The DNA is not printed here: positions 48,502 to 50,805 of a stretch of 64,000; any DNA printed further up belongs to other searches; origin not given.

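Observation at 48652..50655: Citrate-synthase paralog that appears to have lost two catalytic histidines and gained long terminal extensions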

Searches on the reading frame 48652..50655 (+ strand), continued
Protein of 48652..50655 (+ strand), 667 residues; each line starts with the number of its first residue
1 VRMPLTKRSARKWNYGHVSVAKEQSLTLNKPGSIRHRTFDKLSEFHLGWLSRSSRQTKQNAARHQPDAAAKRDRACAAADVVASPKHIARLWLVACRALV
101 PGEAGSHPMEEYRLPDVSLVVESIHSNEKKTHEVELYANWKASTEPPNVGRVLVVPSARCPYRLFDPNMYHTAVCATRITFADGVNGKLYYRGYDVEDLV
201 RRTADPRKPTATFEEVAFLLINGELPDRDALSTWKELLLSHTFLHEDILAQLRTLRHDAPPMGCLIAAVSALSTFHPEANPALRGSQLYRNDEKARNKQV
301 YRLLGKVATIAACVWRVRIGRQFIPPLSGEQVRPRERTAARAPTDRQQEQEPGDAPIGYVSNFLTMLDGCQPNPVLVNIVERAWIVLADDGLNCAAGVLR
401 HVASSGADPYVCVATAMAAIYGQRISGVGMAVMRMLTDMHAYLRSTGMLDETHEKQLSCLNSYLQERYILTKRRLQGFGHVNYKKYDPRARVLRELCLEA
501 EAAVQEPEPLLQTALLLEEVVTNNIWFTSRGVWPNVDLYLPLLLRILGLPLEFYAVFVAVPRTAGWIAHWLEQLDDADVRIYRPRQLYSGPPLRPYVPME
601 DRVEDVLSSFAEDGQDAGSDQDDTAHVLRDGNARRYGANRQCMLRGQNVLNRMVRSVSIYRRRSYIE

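Call 40: search_protein_representatives(alignment_id=A1)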
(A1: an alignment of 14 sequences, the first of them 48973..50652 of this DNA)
Query: 14 sequences, 479 profile positions. Proteins with E-value up to 0.001 (for the whole library): 17254; up to 1e-10: 8146; up to 1e-30: 1495. The best 150 are listed.
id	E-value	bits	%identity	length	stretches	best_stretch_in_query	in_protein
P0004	1.4e-217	739.4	-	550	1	1-477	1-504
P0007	1.6e-159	548.0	-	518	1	1-348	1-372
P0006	2.2e-147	507.9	-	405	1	1-366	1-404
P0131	4.6e-146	503.6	-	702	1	35-448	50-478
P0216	9.0e-145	499.3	-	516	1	16-472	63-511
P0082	1.3e-140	485.6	-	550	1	48-453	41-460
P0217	2.6e-140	484.6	-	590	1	44-458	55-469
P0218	1.6e-138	478.7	-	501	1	44-459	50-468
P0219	7.4e-136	469.9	-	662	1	38-446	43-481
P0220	9.0e-135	466.3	-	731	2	159-453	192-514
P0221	9.0e-132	456.4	-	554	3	47-176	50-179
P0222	1.4e-131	455.8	-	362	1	121-456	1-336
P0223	1.0e-129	449.7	-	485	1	48-444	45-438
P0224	5.9e-124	430.7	-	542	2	194-456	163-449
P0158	6.8e-124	430.5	-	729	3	44-174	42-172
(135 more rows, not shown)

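Call 48: predict_structure(alignment_id=A1)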
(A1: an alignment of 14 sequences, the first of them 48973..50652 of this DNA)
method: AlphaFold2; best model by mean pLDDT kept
length: 560 residues; sequences in the alignment: 14
mean_pLDDT: 69.5   pTM: 0.69
mean pLDDT of the five models: 69.5, 69.4, 66.2, 65.5, 64.5
residues with pLDDT >= 90: 125; 70-90: 187; 50-70: 112; < 50: 136
segments of 3 or more residues with pLDDT < 50: 55-69, 171-176, 225-247, 471-560
pLDDT, mean of each block of 10 residues (from residue 1): 67 64 69 67 54 47 39 71 85 78 79 86 82 64 71 86 73 50 75 86 90 83 48 43 47 89 85 93 61 58 81 69 93 96 94 96 90 71 93 92 96 93 87 95 89 89 70 38 36 44 37 32 31 32 29 26
secondary structure, 60 per line:
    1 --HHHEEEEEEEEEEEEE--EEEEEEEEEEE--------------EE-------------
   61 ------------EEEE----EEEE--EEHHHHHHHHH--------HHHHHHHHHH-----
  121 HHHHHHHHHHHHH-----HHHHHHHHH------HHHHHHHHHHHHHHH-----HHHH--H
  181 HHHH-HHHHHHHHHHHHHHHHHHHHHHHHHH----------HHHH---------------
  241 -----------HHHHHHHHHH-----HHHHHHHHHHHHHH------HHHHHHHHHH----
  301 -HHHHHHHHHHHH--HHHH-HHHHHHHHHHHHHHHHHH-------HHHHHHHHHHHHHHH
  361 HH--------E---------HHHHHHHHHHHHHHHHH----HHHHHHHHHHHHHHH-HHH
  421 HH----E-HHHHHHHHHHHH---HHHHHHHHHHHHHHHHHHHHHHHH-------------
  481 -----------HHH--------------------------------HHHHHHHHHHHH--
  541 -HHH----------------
elements in order: E6-18 E21-31 E73-76 E81-84 H89-97 H106-115 H121-133 H139-147 H154-168 H174-177 H180-184 H186-211 H222-225 H252-261 H267-280 H287-296 H302-313 H316-319 H321-338 H346-362 H381-397 H402-416 H418-422 H429-440 H444-467 H527-538

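Call 52: fold_search(model_id=the predicted structure, library=pdb)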
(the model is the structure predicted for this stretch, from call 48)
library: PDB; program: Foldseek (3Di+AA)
matches with E <= 10: 460; with E <= 0.001: 220
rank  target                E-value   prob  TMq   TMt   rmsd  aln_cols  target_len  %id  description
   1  9x0i_A                1.1e-25  1.00  0.64  0.80   5.5       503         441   34  Glyoxysomal Citrate Synthase 3 from Arabidopsis thaliana in complex with OAA and CoA (released 2026-02-04)
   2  9xdg_A                1.2e-25  1.00  0.62  0.77   7.5       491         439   34  Glyoxysomal Citrate Synthase 3 from Arabidopsis thaliana in complex with OAA and MNB (released 2026-02-04)
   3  9xau_D                2.8e-25  1.00  0.62  0.80   6.7       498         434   34  Glyoxysomal Citrate Synthase 3 from Arabidopsis thaliana in complex with OAA (released 2026-02-04)
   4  9x0i_B                3.3e-25  1.00  0.63  0.79   6.8       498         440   34  Glyoxysomal Citrate Synthase 3 from Arabidopsis thaliana in complex with OAA and CoA (released 2026-02-04)
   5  9xau_C                9.2e-25  1.00  0.61  0.77   6.8       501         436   34  Glyoxysomal Citrate Synthase 3 from Arabidopsis thaliana in complex with OAA (released 2026-02-04)
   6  9xau_A                2.1e-24  1.00  0.61  0.78   6.7       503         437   34  Glyoxysomal Citrate Synthase 3 from Arabidopsis thaliana in complex with OAA (released 2026-02-04)
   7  8qzp_C                1.8e-23  1.00  0.60  0.79  10.5       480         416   34  Structure of the non-mitochondrial citrate synthase from Ananas comosus (released 2024-07-24)
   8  8qzp_A                3.1e-23  1.00  0.60  0.80   4.9       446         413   36  Structure of the non-mitochondrial citrate synthase from Ananas comosus (released 2024-07-24)
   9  2h12_B                3.2e-23  1.00  0.61  0.79   5.7       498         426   30  Structure of Acetobacter aceti citrate synthase complexed with oxaloacetate and carboxymethyldethia coenzyme A (CMX) (released 2006-09-26)
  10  8qzp_B                5.1e-23  1.00  0.60  0.80   7.5       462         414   36  Structure of the non-mitochondrial citrate synthase from Ananas comosus (released 2024-07-24)
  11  2h12_A                5.5e-23  1.00  0.60  0.79   5.8       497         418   30  Structure of Acetobacter aceti citrate synthase complexed with oxaloacetate and carboxymethyldethia coenzyme A (CMX) (released 2006-09-26)
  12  8qzp_D                6.0e-23  1.00  0.60  0.76  10.0       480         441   35  Structure of the non-mitochondrial citrate synthase from Ananas comosus (released 2024-07-24)
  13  7e8n_A                1.0e-22  1.00  0.62  0.80   5.6       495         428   28  Crystal structure of Type II citrate synthase (HyCS) from Hymenobacter sp. PAMC 26554 (released 2022-01-12)
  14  7e8n_B                1.0e-22  1.00  0.62  0.81   5.4       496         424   28  Crystal structure of Type II citrate synthase (HyCS) from Hymenobacter sp. PAMC 26554 (released 2022-01-12)
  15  2h12_D                2.2e-22  1.00  0.60  0.79   5.7       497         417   30  Structure of Acetobacter aceti citrate synthase complexed with oxaloacetate and carboxymethyldethia coenzyme A (CMX) (released 2006-09-26)
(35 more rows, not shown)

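Call 61: find_homologous_proteins(query=A2, max_evalue=1e-30)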
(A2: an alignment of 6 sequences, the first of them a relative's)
Query A2 (6 sequences) (500 aa, profile of the alignment): 2137 proteins with E <= 1e-30 among 8000 candidates; the best 120 are listed.
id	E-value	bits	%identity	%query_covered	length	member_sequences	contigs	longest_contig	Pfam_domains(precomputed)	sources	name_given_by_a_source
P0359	3.4e-250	849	39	86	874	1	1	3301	PF00285.27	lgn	-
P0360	4.2e-250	848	40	86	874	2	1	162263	PF00285.27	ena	-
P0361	1.0e-249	847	39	86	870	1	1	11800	PF00285.27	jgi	jgi:citrate synthase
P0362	1.7e-248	843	40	86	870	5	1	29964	PF00285.27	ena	-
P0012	3.7e-247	839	55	91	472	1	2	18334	PF00285.27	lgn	-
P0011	1.0e-243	827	57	85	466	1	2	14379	PF00285.27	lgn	-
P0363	2.3e-241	819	38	85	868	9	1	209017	PF00285.27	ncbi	ncbi:MAG: citrate synthase [Caldilineales bacterium]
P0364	4.9e-232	789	39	85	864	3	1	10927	PF00285.27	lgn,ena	-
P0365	1.8e-226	770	55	91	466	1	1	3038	PF00285.27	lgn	-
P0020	6.0e-221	752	100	100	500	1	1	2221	PF00285.27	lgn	-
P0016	7.3e-216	735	53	79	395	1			PF00285.27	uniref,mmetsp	uniref:Citrate synthase n=2 Tax=Compsopogon caeruleus TaxID=31354 RepID=A0A7S1XFJ4_9RHOD|mmetsp:Tran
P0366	4.5e-214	729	60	98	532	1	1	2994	PF00285.27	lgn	-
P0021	4.3e-211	720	57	73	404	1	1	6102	PF00285.27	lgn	-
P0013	1.3e-201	688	52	90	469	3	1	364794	PF00285.27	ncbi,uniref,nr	ncbi:hypothetical protein GpartN1_g23.t1 [Galdieria partita]|uniref:Citrate synthase n=1 Tax=Galdier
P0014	1.2e-200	685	53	87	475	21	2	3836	PF00285.27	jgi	-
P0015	3.8e-199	680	52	88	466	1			PF00285.27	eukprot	eukprot:jgi/Galph1/3564/GphlegSOOS_G2237.1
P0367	2.6e-187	641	47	91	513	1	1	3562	PF00285.27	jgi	-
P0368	1.6e-170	586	47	83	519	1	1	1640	PF00285.27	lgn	-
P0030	3.7e-170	585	47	86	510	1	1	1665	PF00285.27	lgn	-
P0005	6.7e-169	581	51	87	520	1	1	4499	PF00285.27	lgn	-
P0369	1.2e-168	580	39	85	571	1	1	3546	PF00285.27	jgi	jgi:citrate synthase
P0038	1.2e-167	576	45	88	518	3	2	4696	PF00285.27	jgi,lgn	-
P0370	3.5e-167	575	45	87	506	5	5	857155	PF00285.27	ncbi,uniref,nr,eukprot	ncbi:hypothetical protein BATDEDRAFT_91903 [Batrachochytrium dendrobatidis JAM81]|uniref:Citrate syn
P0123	1.2e-166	573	48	84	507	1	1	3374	PF00285.27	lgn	-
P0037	1.7e-166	573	46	86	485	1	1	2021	PF00285.27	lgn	-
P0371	1.9e-165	569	46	87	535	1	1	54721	PF00285.27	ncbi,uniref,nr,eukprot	ncbi:citrate synthase-like protein [Thamnocephalis sphaerospora]|uniref:Citrate synthase n=1 Tax=Tha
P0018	2.4e-165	569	45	86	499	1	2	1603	PF00285.27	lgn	-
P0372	2.5e-165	569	48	86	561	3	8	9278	PF00285.27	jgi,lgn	jgi:citrate synthase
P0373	4.5e-165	568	48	81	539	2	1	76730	PF00285.27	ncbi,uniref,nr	ncbi:hypothetical protein PhCBS80983_g05273 [Powellomyces hirtus]|uniref:Citrate synthase n=1 Tax=Po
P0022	8.1e-165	567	48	81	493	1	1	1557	PF00285.27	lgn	-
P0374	8.3e-165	567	47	86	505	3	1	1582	PF00285.27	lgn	-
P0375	1.1e-164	567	46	87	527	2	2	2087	PF00285.27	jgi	-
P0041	1.2e-164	567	47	87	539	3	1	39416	PF00285.27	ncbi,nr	ncbi:hypothetical protein IWQ61_002030 [Dispira simplex]|nr:hypothetical protein IWQ61_002030 [Dispi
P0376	3.7e-164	565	52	70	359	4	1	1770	PF00285.27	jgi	jgi:citrate synthase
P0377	4.5e-164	565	46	88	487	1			PF00285.27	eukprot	eukprot:TRINITY_DN229_c0_g1_i1.p1 TRINITY_DN229_c0_g1~~TRINITY_DN229_c0_g1_i1.p1 ORF type:complete l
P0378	4.7e-164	565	46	88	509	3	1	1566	PF00285.27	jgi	-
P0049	1.1e-163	563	47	86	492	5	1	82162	PF00285.27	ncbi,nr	ncbi:hypothetical protein BGZ73_008062 [Actinomortierella ambigua]|nr:hypothetical protein BGZ73_008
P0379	1.1e-163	563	44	87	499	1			PF00285.27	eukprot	eukprot:GILI01000789.1.p1 GENE.GILI01000789.1~~GILI01000789.1.p1 ORF type:complete len:500 (-),score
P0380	2.1e-162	559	48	82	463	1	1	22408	PF00285.27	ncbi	ncbi:hypothetical protein HK104_007462, partial [Borealophlyctis nickersoniae]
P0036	6.7e-162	558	47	81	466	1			PF00285.27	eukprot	eukprot:ANDGO_05912.mRNA.1 Citrate synthase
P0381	9.7e-162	557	46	86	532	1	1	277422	PF00285.27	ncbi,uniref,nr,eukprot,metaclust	ncbi:citrate synthase [Tieghemostelium lacteum]|uniref:Citrate synthase n=1 Tax=Tieghemostelium lact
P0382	1.3e-161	557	44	85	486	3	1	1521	PF00285.27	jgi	-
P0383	1.5e-161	556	44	91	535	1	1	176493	PF00285.27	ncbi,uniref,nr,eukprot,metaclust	ncbi:citrate synthase [Conidiobolus coronatus NRRL 28638]|uniref:Citrate synthase n=1 Tax=Conidiobol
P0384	2.4e-161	556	47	84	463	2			PF00285.27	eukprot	eukprot:GEZU01021596.1.p1 GENE.GEZU01021596.1~~GEZU01021596.1.p1 ORF type:complete len:464 (+),score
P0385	4.2e-161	555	45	86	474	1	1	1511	PF00285.27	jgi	-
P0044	1.6e-160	553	46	87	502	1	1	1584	PF00285.27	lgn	-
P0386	7.1e-160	551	46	84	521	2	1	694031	PF00285.27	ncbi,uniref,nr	ncbi:hypothetical protein DSO57_1006016 [Entomophthora muscae]|uniref:Uncharacterized protein n=1 Ta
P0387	9.1e-160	550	47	80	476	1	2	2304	PF00285.27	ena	-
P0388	1.1e-159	550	46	86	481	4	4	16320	PF00285.27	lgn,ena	-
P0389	1.8e-159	550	47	82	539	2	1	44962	PF00285.27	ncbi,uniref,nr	ncbi:hypothetical protein IWQ60_005691 [Tieghemiomyces parasiticus]|uniref:Citrate synthase n=1 Tax=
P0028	2.0e-159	549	46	87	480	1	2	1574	PF00285.27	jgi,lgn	-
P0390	7.2e-159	548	48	82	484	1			PF00285.27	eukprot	eukprot:TRINITY_DN2696_c0_g1_i1.p2 TRINITY_DN2696_c0_g1~~TRINITY_DN2696_c0_g1_i1.p2 ORF type:complet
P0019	7.4e-159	547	44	86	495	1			PF00285.27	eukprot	eukprot:TRINITY_DN1656_c0_g1_i1.p1 TRINITY_DN1656_c0_g1~~TRINITY_DN1656_c0_g1_i1.p1 ORF type:complet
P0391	7.7e-159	547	44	86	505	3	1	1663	PF00285.27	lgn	-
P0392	7.9e-159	547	45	81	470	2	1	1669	PF00285.27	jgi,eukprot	eukprot:CAMPEP_0167758670 /NCGR_PEP_ID=MMETSP0110_2-20121227/10591_1 /TAXON_ID=629695 /ORGANISM="Gym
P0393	1.2e-158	547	47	86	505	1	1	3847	PF00285.27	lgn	-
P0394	1.5e-158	546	46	88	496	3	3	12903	PF00285.27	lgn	-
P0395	2.2e-158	546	46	86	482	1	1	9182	PF00285.27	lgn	-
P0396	1.0e-157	544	45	85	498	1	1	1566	PF00285.27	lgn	-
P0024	1.7e-157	543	45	89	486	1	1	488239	PF00285.27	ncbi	ncbi:MAG: hypothetical protein MHM6MM_000120 [Cercozoa sp. M6MM]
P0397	2.8e-157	542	47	84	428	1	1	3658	PF00285.27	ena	-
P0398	4.1e-157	542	46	81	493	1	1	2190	PF00285.27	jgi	-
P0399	4.9e-157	541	47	84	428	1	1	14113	PF00285.27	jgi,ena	-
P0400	5.3e-157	541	45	86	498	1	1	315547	PF00285.27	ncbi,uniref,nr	ncbi:citrate synthase-like protein [Catenaria anguillulae PL171]|uniref:Citrate synthase n=1 Tax=Cat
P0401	6.1e-157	541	47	84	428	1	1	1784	PF00285.27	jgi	jgi:citrate synthase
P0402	6.9e-157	541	46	86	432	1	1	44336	PF00285.27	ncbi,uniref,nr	ncbi:Citrate synthase [Paramicrosporidium saccamoebae]|uniref:Citrate synthase n=1 Tax=Paramicrospor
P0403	7.1e-157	541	47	84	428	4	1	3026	PF00285.27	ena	-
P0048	7.2e-157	541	44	89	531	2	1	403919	PF00285.27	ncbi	ncbi:hypothetical protein ABK040_011975 [Willaertia magna]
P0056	8.5e-157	541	47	87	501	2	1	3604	PF00285.27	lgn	-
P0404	1.0e-156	540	47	82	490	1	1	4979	PF00285.27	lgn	-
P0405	2.5e-156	539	45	87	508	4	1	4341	PF00285.27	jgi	jgi:citrate synthase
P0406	4.3e-156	538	47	84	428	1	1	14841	PF00285.27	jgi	jgi:citrate synthase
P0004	4.9e-156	538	48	86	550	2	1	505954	PF00285.27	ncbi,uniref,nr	ncbi:hypothetical protein CDCA_CDCA07G2282 [Cyanidium caldarium]|uniref:Citrate synthase n=1 Tax=Cya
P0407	8.1e-156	537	44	86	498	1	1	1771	PF00285.27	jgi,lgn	-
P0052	1.2e-155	537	46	87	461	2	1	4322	PF00285.27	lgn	-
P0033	1.4e-155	537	44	85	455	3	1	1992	PF00285.27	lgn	-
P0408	1.8e-155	536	46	83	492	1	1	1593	PF00285.27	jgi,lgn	-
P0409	1.9e-155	536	44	88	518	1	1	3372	PF00285.27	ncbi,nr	ncbi:citrate synthase-like protein [Blastocladiella britannica]|nr:citrate synthase-like protein [Bl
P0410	2.6e-155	536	46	84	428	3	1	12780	PF00285.27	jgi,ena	-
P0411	5.4e-155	535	42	98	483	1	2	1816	PF00285.27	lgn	-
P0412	6.0e-155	535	44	88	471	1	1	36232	PF00285.27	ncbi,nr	ncbi:citrate synthase-like protein [Blastocladiella britannica]|nr:citrate synthase-like protein [Bl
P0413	7.3e-155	534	46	84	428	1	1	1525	PF00285.27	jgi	jgi:citrate synthase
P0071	1.3e-154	533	46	85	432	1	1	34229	PF00285.27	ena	-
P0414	2.0e-154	533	45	84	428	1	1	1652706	PF00285.27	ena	-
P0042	5.2e-154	531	41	93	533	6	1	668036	PF00285.27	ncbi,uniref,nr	ncbi:hypothetical protein FDP41_003344 [Naegleria fowleri]|uniref:Citrate synthase n=1 Tax=Naegleria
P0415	6.1e-154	531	44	89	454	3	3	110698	PF00285.27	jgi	-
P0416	7.9e-154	531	45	86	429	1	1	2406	PF00285.27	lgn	-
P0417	1.1e-153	530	44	83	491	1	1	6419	PF00285.27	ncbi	ncbi:hypothetical protein HK096_006583, partial [Nowakowskiella sp. JEL0078]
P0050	1.3e-153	530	44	87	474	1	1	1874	PF00285.27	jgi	-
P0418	1.4e-153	530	47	84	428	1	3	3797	PF00285.27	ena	-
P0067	1.4e-153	530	46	84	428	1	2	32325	PF00285.27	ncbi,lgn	-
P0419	1.7e-153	530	44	83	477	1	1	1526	PF00285.27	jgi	-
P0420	1.9e-153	530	46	84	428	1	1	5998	PF00285.27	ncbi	ncbi:MAG: citrate synthase [Chloroflexota bacterium]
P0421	2.6e-153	529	44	86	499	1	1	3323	PF00285.27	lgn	-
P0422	2.9e-153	529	42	89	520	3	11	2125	PF00285.27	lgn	-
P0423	3.5e-153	529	45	84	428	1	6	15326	PF00285.27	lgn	-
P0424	3.9e-153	529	44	85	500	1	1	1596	PF00285.27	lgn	-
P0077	4.7e-153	528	46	84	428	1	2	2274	PF00285.27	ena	-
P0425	5.6e-153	528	46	84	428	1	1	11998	PF00285.27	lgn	-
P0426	7.8e-153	528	44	84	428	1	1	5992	PF00285.27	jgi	-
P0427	8.0e-153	528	44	85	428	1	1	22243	PF00285.27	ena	-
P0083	1.5e-152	527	45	85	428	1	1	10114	PF00285.27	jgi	jgi:citrate synthase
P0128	1.9e-152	526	44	86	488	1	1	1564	PF00285.27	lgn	-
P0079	2.1e-152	526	44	84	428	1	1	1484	PF00285.27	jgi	jgi:citrate synthase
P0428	2.5e-152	526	46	84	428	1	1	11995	PF00285.27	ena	-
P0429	2.5e-152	526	43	85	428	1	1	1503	PF00285.27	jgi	jgi:citrate synthase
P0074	2.5e-152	526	45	84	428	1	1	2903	PF00285.27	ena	-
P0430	4.2e-152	525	44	84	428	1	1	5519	PF00285.27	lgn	-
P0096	6.6e-152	525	45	84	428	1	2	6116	PF00285.27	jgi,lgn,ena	-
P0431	9.0e-152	524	43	85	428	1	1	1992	PF00285.27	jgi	-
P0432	9.0e-152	524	43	85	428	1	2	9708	PF00285.27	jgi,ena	jgi:citrate synthase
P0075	9.7e-152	524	42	87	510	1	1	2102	PF00285.27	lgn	-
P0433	1.1e-151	524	44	84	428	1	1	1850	PF00285.27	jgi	jgi:citrate synthase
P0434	1.3e-151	524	46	84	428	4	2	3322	PF00285.27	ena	-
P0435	1.4e-151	523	45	84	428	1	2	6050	PF00285.27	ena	-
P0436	1.7e-151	523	43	86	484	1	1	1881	PF00285.27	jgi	jgi:citrate synthase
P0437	1.9e-151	523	43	85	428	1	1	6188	PF00285.27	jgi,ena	jgi:citrate synthase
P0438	5.3e-151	522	46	84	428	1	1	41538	PF00285.27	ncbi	-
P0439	6.0e-151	521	44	85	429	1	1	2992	PF00285.27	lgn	-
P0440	6.8e-151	521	45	84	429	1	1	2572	PF00285.27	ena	-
